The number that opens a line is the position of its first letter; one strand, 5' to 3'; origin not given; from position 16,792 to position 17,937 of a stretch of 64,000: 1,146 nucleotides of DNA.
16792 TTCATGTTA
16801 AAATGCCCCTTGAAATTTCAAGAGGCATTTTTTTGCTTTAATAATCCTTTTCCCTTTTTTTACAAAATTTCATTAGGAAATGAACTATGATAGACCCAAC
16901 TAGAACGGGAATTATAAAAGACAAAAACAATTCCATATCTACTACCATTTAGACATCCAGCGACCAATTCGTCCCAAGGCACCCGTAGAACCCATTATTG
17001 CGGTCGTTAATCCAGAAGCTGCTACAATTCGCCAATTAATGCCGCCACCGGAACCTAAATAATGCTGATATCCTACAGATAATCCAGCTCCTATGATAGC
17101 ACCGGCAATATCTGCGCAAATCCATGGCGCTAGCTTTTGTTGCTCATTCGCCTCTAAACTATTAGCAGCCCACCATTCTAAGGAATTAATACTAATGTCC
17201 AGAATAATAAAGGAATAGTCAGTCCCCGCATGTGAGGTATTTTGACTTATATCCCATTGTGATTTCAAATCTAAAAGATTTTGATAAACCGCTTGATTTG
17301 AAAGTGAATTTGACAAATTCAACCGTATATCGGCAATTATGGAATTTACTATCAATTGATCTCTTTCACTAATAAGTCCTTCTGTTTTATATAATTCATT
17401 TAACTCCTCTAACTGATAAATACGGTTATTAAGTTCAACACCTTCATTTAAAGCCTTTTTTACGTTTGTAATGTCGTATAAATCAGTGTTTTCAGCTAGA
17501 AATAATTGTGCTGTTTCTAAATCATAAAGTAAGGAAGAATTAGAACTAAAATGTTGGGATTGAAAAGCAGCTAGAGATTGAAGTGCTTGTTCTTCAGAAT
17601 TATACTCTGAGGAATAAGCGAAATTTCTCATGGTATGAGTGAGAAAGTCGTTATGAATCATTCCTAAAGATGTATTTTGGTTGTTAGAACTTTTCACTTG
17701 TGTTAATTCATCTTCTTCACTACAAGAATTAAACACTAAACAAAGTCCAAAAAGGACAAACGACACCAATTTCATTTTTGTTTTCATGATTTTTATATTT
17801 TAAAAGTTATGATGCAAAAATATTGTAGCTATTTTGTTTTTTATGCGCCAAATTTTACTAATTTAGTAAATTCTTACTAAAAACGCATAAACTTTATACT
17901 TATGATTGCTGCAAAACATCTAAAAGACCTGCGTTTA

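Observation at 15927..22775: Accessory island: triplicated XRE regulator / variable lipoprotein cassettes between pnp and rpe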

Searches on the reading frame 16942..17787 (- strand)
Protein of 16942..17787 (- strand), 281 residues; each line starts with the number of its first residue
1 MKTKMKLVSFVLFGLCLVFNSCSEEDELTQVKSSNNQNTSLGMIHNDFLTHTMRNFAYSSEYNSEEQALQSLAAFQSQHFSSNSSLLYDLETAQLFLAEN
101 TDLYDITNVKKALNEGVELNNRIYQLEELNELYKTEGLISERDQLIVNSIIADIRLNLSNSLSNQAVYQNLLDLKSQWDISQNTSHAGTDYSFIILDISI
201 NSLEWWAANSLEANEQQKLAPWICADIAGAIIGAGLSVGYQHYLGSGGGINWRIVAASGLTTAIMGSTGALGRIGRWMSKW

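Call 5: search_protein_families(library=pfam, max_evalue=1, proteins=[window:16942-17787:-])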
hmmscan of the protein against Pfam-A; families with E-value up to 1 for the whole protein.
window:16942-17787:- (281 aa): 1 family
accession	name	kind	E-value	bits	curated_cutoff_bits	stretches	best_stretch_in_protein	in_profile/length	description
PF07958.16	DUF1688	-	0.028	13.6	25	1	64-183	125-247/420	Protein of unknown function (DUF1688)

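Call 6: search_protein_families(library=ncbifam, max_evalue=1, proteins=[window:16942-17787:-])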
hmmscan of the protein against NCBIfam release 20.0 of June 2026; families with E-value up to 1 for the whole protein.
window:16942-17787:- (281 aa): 5 families
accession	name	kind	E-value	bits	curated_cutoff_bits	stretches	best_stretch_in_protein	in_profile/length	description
NF053689.1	BamJ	equivalog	0.0039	17.5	100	1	1-58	1-52/184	BamJ family beta-barrel-assembly machinery protein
NF004888.0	PRK06251.1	equivalog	0.042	14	101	1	205-261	17-64/102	V-type ATP synthase subunit K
NF008668.0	PRK11669.1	equivalog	0.071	12.2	294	1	63-122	26-84/316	D-alanyl-D-alanine endopeptidase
NF053772.1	BSAP5b_fam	equivalog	0.087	12.1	380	1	1-96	1-97/418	BSAP5b family pore-forming toxin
TIGR03034.1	TIGR03034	subfamily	0.11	11.9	156.45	1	43-134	83-171/274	YPO3983 family protein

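Call 19: find_homologous_proteins(query=window:16942-17787:-, max_evalue=10)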
Query window:16942-17787:- (281 aa): 7 proteins with E <= 10 among 2107 candidates.
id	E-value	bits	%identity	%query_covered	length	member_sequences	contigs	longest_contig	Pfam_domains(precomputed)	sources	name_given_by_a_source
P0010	8.5e-165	564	93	100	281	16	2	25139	-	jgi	jgi:hypothetical protein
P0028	1.2e-124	433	72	100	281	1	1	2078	-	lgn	-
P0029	2.9e-71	258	46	99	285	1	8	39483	-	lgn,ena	-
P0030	8.8e-29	119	31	100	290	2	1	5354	-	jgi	jgi:hypothetical protein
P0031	4.2e-26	110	30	100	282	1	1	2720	-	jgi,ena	-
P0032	4.1e-22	97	27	98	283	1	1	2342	-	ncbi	-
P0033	6.1e-4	37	92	9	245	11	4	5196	-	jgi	jgi:hypothetical protein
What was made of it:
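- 16942..17787 (-): Lipo1, 281 aa. It has a lipobox signal peptide and an acidic C-SEEDE start. The body is an all-helical domain. The C-terminal hairpin is glycine-zipper-rich and hydrophobic (residues ~220-280). Only 7 relatives in 5.8 billion proteins (call 19).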

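Call 25: search_protein_families(library=padloc, max_evalue=1, proteins=[window:16942-17787:-])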
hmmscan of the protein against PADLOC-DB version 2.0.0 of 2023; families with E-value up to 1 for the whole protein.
window:16942-17787:- (281 aa): 0 families

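Call 32: predict_structure(alignment_id=A2)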
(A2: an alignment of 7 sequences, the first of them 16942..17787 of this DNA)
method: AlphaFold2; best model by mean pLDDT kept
length: 281 residues; sequences in the alignment: 7
mean_pLDDT: 78.1   pTM: 0.78
mean pLDDT of the five models: 78.1, 76.2, 76.1, 74.8, 73.8
residues with pLDDT >= 90: 107; 70-90: 108; 50-70: 17; < 50: 49
segments of 3 or more residues with pLDDT < 50: 1-37, 215-218, 274-281
pLDDT, mean of each block of 10 residues (from residue 1): 34 36 32 47 90 81 83 89 81 88 83 88 93 94 96 90 91 95 86 96 85 53 85 93 79 94 82 47 36
secondary structure, 60 per line:
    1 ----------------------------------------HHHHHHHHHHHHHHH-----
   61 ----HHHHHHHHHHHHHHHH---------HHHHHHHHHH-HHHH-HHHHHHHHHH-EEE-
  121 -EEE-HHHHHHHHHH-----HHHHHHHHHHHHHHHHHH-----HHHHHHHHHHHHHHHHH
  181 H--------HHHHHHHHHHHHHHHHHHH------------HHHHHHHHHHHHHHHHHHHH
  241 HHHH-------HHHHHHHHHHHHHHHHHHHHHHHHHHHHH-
elements in order: H41-55 H65-80 H90-99 H101-104 H106-115 E117-119 E122-124 H126-135 H141-158 H164-181 H190-208 H221-244 H252-280
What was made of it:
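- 16942..17787 (-): AlphaFold model: pLDDT 78, pTM 0.78 (call 32).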

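Call 36: fold_search(model_id=the predicted structure, library=pdb)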
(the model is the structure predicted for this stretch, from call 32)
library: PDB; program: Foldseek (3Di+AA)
matches with E <= 10: 278; with E <= 0.001: 0
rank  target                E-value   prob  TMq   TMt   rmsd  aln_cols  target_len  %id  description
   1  7a0g_HHH              4.1e-01  0.11  0.14  0.12  33.7       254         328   15  Structure of the SmhB pore of the tripartite alpha-pore forming toxin, Smh, from Serratia marcescens. (released 2021-03-31)
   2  7a0g_AAA              7.4e-01  0.08  0.14  0.12  33.6       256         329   15  Structure of the SmhB pore of the tripartite alpha-pore forming toxin, Smh, from Serratia marcescens. (released 2021-03-31)
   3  4pho_C                7.7e-01  0.08  0.14  0.13  24.6       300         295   12  ClyA CC6/264 ox (2-303) (released 2014-09-24)
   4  4phq_B                8.8e-01  0.07  0.14  0.14  25.7       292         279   13  ClyA CC6/264 ox (6-303) (released 2014-09-24)
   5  9ayf_Q                9.2e-01  0.10  0.18  0.08  17.1       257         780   11  Structure of human calcium-sensing receptor in complex with Gi1 (miniGi1) protein in detergent (released 2024-04-17)
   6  7y87                  9.6e-01  0.11  0.20  0.17  15.2       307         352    8  class I diterpene synthase mutant (CyS-C59A) from Streptomyces cattleya (released 2022-12-21)
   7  4phq_C                1.0e+00  0.06  0.14  0.13  24.9       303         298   12  ClyA CC6/264 ox (6-303) (released 2014-09-24)
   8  7a0g_BBB              1.1e+00  0.04  0.11  0.10  37.5       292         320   15  Structure of the SmhB pore of the tripartite alpha-pore forming toxin, Smh, from Serratia marcescens. (released 2021-03-31)
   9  1gu9_H                1.1e+00  0.10  0.14  0.19  14.0       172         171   14  Crystal Structure of Mycobacterium tuberculosis Alkylperoxidase AhpD (released 2002-02-14)
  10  8jd6_R                1.2e+00  0.08  0.18  0.09  15.9       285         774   12  Cryo-EM structure of Gi1-bound metabotropic glutamate receptor mGlu4 (released 2023-06-21)
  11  9vwb                  1.2e+00  0.07  0.17  0.18  17.1       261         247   11  HamA, a Heme-Oxygenase-Like Enzyme (released 2025-11-12)
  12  6igl_A                1.2e+00  0.04  0.12  0.08  26.0       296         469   12  Crystal Structure of human ETB receptor in complex with IRL1620 (released 2018-11-21)
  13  9mba_R                1.3e+00  0.13  0.21  0.10  16.8       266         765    9  Cryo-EM structure of complex of transducer-bound GPCR (released 2025-10-01)
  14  7ro0_A                1.3e+00  0.07  0.18  0.13  15.5       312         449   11  CLC-ec1 at pH 7.5 100 mM NaGluconate Swap (released 2022-11-16)
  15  7a0g_DDD              1.3e+00  0.04  0.11  0.10  33.2       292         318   12  Structure of the SmhB pore of the tripartite alpha-pore forming toxin, Smh, from Serratia marcescens. (released 2021-03-31)
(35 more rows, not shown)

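Call 40: search_protein_representatives(protein=P0033)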
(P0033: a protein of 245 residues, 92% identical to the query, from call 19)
Query: 245 residues. Proteins with E-value up to 0.001 (for the whole library): 88; up to 1e-10: 12; up to 1e-30: 1. The best 88 are listed.
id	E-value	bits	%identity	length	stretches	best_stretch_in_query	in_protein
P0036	6.4e-40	153.7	60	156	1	2-136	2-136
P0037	5.1e-29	118.1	100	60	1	1-60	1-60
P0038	5.7e-15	72.1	30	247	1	2-239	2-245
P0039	4.6e-13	65.9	43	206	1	129-240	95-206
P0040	4.0e-12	62.8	33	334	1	117-243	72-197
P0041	9.0e-12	61.7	34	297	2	8-147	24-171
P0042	1.2e-11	61.3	26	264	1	6-240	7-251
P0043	2.6e-11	60.2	32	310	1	79-241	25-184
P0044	2.7e-11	60.1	37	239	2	173-241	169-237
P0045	5.2e-11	59.2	31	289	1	9-242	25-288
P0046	8.9e-11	58.5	35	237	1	72-245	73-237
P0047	9.7e-11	58.3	32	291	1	9-240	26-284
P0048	1.7e-10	57.5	33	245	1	1-239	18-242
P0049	6.7e-10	55.6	28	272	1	9-239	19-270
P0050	1.9e-09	54.1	39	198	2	5-92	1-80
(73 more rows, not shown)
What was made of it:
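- On 'Family b': signal-peptide (mostly lipoprotein-type) proteins with a two-Cys C-terminal domain (unnamed; defined here): The family has 88 clusters at E up to 1e-3 in 1.84 billion representatives (call 40).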

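Call 42: search_protein_families(library=pfam, alignment_id=A4, max_evalue=0.01)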
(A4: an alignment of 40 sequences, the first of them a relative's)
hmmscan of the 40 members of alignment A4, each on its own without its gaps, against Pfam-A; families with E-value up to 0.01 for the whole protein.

A. member 1, P0033 (245 aa): 0 families

B. families by the number of members that match (of 40 scanned): 1 family
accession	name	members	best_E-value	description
PF13229.12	Beta_helix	1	0.0017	Right handed beta helix region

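Call 44: search_protein_families(library=ncbifam, alignment_id=A4, max_evalue=0.01)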
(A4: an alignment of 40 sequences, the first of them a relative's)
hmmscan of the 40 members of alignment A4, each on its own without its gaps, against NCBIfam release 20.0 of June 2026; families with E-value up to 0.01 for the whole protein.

A. member 1, P0033 (245 aa): 0 families

B. families by the number of members that match (of 40 scanned): 9 families
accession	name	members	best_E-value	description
NF045961.1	MAG5150_fam_LP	2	0.0002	MAG5150 family histidine triad lipoprotein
NF050142.1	PG1828_fam_lipo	1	0.00051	PG1828 family lipoprotein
NF052320.1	Cbp1_fam_LP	1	0.0011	Cbp1 family collagen-binding glycoprotein adhesin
NF053689.1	BamJ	1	0.0012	BamJ family beta-barrel-assembly machinery protein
NF053772.1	BSAP5b_fam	1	0.0013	BSAP5b family pore-forming toxin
NF011041.0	PRK14471.1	1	0.0045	F0F1 ATP synthase subunit B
NF045838.1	MG289_thiam_LP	1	0.006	ABC transporter thiamine pyrophosphate-binding lipoprotein p37/Cypl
NF011884.0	PRK15357.1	1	0.0078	pathogenicity island 2 effector protein SseG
TIGR00465.1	ilvC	1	0.0093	ketol-acid reductoisomerase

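Call 45: search_solved_structures(query=A4, max_evalue=1)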
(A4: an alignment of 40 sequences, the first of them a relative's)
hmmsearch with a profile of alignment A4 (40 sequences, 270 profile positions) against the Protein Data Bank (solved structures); distinct sequences matched with E-value up to 1: 9.
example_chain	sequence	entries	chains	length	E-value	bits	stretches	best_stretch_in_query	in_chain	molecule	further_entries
4fyb_B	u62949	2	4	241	0.062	16.1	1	10-110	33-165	Thiol:disulfide interchange protein (DsbC)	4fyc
9fct_B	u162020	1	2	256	0.15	14.9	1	1-66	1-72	DUF4465 domain-containing protein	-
9hjm_I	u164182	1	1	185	0.16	14.8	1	1-57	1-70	Peptidyl-prolyl cis-trans isomerase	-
10lk_c1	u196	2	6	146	0.27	14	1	1-72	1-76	Lipoprotein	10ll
6z1p_Bp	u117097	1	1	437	0.4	13.5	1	32-164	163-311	30S ribosomal protein S16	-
6fcg_A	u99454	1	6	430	0.49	13.2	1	7-57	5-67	Glycoside hydrolase, GH17 family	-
9pxg_D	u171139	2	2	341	0.6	12.9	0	8-66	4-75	Outer membrane protein assembly factor BamD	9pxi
6h3i_B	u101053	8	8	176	0.79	12.5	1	9-57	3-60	Peptidyl-prolyl cis-trans isomerase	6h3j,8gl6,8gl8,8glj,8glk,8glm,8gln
9f5x_2G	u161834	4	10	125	0.9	12.3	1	227-247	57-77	Cox6a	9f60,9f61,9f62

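Call 46: search_solved_structures(query=A2, max_evalue=1)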
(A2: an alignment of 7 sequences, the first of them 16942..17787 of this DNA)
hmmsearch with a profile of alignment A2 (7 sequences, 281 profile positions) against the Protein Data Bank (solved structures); distinct sequences matched with E-value up to 1: 8.
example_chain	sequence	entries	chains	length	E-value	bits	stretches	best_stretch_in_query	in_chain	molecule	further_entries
7mwr_B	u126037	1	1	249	0.013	17.8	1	126-203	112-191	LHD101B4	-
3mse_B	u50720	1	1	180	0.049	15.9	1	122-182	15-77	Calcium-dependent protein kinase, putative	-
9e2g_0H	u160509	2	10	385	0.18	14.1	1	110-181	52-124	Flagellar protofilament ribbon protein, putative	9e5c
2y5i_A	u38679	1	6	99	0.33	13.2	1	120-174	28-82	S100 CALCIUM BINDING PROTEIN Z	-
5ok8_A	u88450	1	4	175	0.33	13.2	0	1-38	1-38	LPP20 lipoprotein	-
5cwb_A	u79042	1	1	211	0.38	13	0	126-177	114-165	Designed helical repeat protein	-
2k7r_A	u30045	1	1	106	0.66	12.2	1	74-147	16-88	Primosomal protein dnaI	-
4r7r_A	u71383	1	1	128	0.78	12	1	110-179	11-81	Putative lipoprotein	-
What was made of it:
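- Tried and rejected: PDB sequence-profile searches with the Lipo1 family and with family b found nothing (calls 45, 46).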

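Call 63: predict_structure(alignment_id=A4)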
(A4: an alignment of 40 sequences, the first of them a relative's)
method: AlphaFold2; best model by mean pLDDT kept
length: 245 residues; sequences in the alignment: 40
mean_pLDDT: 83.5   pTM: 0.76
mean pLDDT of the five models: 83.5, 80.6, 80.2, 79.6, 78.3
residues with pLDDT >= 90: 96; 70-90: 104; 50-70: 43; < 50: 2
segments of 3 or more residues with pLDDT < 50: none
pLDDT, mean of each block of 10 residues (from residue 1): 57 68 62 77 92 91 94 80 95 93 92 95 93 91 91 87 75 81 84 68 82 80 85 89 88
secondary structure, 60 per line:
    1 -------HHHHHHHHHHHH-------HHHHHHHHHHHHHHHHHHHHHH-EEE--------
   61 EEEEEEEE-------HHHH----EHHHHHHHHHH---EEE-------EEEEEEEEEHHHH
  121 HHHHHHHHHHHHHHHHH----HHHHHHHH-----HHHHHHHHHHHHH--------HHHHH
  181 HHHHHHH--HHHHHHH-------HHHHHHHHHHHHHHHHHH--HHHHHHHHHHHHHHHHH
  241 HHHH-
elements in order: H8-19 H27-48 E50-52 E61-68 H76-79 H85-94 E98-100 E108-116 H117-137 H142-149 H155-167 H176-187 H190-196 H204-221 H224-244

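Call 67: fold_search(model_id=the predicted structure, library=pdb)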
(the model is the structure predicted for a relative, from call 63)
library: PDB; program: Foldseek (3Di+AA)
matches with E <= 10: 300; with E <= 0.001: 0
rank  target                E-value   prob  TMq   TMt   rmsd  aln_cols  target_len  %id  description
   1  5xan_A                5.0e-01  0.07  0.15  0.08  17.0       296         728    9  Crystal structure of SecDF in I form (P212121 space group) (released 2017-05-17)
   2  8tzk_C                7.1e-01  0.04  0.13  0.11  25.5       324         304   13  Cryo-EM structure of Vibrio cholerae FtsE/FtsX/EnvC complex, shortened (released 2023-12-20)
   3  7drk_B                7.5e-01  0.08  0.14  0.17  15.5       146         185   16  Crystal structure of phosphatidylglycerol phosphate synthase in complex with cytidine diphosphate-diacylglycerol (released 2021-12-08)
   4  5yhf                  1.1e+00  0.04  0.14  0.07  18.5       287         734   11  Crystal structure of SecDF in Super-membrane-facing form (released 2018-02-14)
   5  3an4_A                1.4e+00  0.06  0.19  0.18  17.8       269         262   12  Human PPAR gamma ligand binding domain in complex with a gamma selective agonist MO4R (released 2011-07-27)
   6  9sea                  1.4e+00  0.03  0.12  0.03  19.5       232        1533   11  Mouse otoferlin (216-1931) in complex with a lipid nanodisc (comprising 25% PS and 5% PIP2) (released 2025-11-05)
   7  3r8a_B                1.6e+00  0.05  0.18  0.18  18.7       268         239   12  X-ray crystal structure of the nuclear hormone receptor PPAR-gamma in a complex with a compound with dual PPAR gamma a (released 2012-03-14)
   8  3o10_C                1.7e+00  0.09  0.18  0.25   9.5       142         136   13  Crystal structure of the HEPN domain from human sacsin (released 2011-03-30)
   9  2zno_B                1.7e+00  0.05  0.18  0.18  18.0       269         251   12  Human PPAR gamma ligand binding domain in complex with a synthetic agonist TIPP703 (released 2009-05-05)
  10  3l39                  1.8e+00  0.07  0.19  0.21  16.5       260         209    7  Crystal structure of Putative PhoU-like phosphate regulatory protein (BT4638) from BACTEROIDES THETAIOTAOMICRON VPI-5482 (released 2010-01-19)
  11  7ugv                  1.8e+00  0.07  0.14  0.10  15.0       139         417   16  Asp-bound GltPh RSMR mutant in IFS-A2 state (released 2023-03-29)
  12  7drj_A                1.8e+00  0.06  0.14  0.16  15.7       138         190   18  Crystal structure of phosphatidylglycerol phosphate synthase in complex with phosphatidylglycerol phosphate (released 2021-12-08)
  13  1ya7_O                1.8e+00  0.04  0.15  0.16  20.3       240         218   10  Implications for interactions of proteasome with PAN and PA700 from the 1.9 A structure of a proteasome-11S activator  (released 2005-07-26)
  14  3jrm_O                1.8e+00  0.04  0.15  0.16  20.3       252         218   10  Crystal structure of archaeal 20S proteasome in complex with mutated P26 activator (released 2009-11-03)
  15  9si1                  1.9e+00  0.05  0.15  0.04  15.7       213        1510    9  Mouse otoferlin (216-1931) in the lipid-free Ca2+-bound state, "closed-like" conformation (released 2025-11-05)
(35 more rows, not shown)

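Call 71: find_encoding_contigs(protein=P0029, flank=5000, max_places=2)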
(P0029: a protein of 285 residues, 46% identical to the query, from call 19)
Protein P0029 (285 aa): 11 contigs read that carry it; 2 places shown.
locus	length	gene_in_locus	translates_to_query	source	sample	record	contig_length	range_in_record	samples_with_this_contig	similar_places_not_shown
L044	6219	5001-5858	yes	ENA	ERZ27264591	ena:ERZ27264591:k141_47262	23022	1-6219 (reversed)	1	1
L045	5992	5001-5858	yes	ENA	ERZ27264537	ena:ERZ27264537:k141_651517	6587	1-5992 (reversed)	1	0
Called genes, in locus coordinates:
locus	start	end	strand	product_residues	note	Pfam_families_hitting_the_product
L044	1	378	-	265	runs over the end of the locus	PF13174:TPR_6 (faint)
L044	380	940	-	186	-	PF04542:Sigma70_r2 (weak)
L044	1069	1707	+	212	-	-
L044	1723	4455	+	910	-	PF07719:TPR_2 (faint), PF13424:TPR_12 (faint), PF00515:TPR_1 (faint), PF13181:TPR_8 (faint), PF13374:TPR_10 (faint), PF12770:CHAT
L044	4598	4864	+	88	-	-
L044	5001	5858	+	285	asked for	-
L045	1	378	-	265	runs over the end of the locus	PF13174:TPR_6 (faint)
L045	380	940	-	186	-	PF04542:Sigma70_r2 (weak)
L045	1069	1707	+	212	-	-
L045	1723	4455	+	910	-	PF07719:TPR_2 (faint), PF00515:TPR_1 (faint), PF13374:TPR_10 (faint), PF13424:TPR_12 (faint), PF12770:CHAT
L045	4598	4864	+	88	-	-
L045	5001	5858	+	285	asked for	-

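Call 73: find_encoding_contigs(protein=P0030, flank=5000, max_places=2)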
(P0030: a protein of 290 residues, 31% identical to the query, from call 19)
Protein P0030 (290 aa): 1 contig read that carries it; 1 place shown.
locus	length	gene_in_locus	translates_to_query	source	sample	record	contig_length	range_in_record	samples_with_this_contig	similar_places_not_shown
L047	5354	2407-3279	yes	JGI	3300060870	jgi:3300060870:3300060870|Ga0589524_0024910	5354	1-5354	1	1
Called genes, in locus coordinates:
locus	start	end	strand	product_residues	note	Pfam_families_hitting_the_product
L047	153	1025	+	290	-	-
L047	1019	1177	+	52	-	-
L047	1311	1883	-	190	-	PF00013:KH_1, PF00575:S1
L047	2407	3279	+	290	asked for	-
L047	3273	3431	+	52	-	-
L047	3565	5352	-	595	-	?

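Call 84: search_protein_families(library=phrogs, max_evalue=0.01, proteins=[window:16942-17787:-, P0033])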
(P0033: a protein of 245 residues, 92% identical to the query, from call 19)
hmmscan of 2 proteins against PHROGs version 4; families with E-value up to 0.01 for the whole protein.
window:16942-17787:- (281 aa): 0 families

P0033 (245 aa): 0 families

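Call 87: fold_search(model_id=the predicted structure, library=viral)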
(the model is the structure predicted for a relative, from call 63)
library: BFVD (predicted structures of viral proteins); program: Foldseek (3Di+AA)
matches with E <= 10: 246; with E <= 0.001: 0
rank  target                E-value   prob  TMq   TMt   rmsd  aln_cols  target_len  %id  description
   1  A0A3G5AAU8            4.4e-01  0.08  0.15  0.16  25.0       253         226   12  Uncharacterized protein [Hyperionvirus sp.]
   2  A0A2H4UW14            4.9e-01  0.09  0.15  0.15  19.8       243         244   10  Polyhydroxyalkanoic acid synthase PhaR subunit [Bodo saltans virus]
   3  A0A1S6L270            6.6e-01  0.10  0.18  0.12  18.3       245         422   11  (no name in the UniProt tables at hand)
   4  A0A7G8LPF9            6.9e-01  0.18  0.16  0.24  15.0       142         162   14  (no name in the UniProt tables at hand)
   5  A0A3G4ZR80            8.0e-01  0.06  0.15  0.12  20.8       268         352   13  Uncharacterized protein [Terrestrivirus sp.]
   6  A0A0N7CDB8            1.0e+00  0.06  0.15  0.10  22.5       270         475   12  Uncharacterized protein [Salmonella phage 38]
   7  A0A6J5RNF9            1.4e+00  0.05  0.15  0.17  18.4       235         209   16  Imm-5-like domain-containing protein [uncultured Caudovirales phage]
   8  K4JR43                1.4e+00  0.08  0.16  0.23  15.0       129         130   19  (no name in the UniProt tables at hand)
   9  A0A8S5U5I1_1          1.4e+00  0.06  0.14  0.05  20.5       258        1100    8  RNA polymerase (Fragment) [Podoviridae sp. cthJQ11]
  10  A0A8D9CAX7            1.7e+00  0.05  0.16  0.17  20.8       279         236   11  Uncharacterized protein [uncultured marine phage]
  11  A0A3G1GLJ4            1.8e+00  0.08  0.17  0.23  14.5       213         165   10  Uncharacterized protein [Xanthomonas phage KPhi1]
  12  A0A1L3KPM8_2          1.8e+00  0.04  0.15  0.06  24.2       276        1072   12  RNA-directed RNA polymerase L [Hubei myriapoda virus 5]
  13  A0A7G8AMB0            1.9e+00  0.10  0.17  0.19  13.1       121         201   16  (no name in the UniProt tables at hand)
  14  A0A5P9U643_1          1.9e+00  0.02  0.13  0.05  22.0       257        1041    9  (no name in the UniProt tables at hand)
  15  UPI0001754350         2.1e+00  0.06  0.16  0.20  15.5       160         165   16  (no name look-up for this kind of identifier)
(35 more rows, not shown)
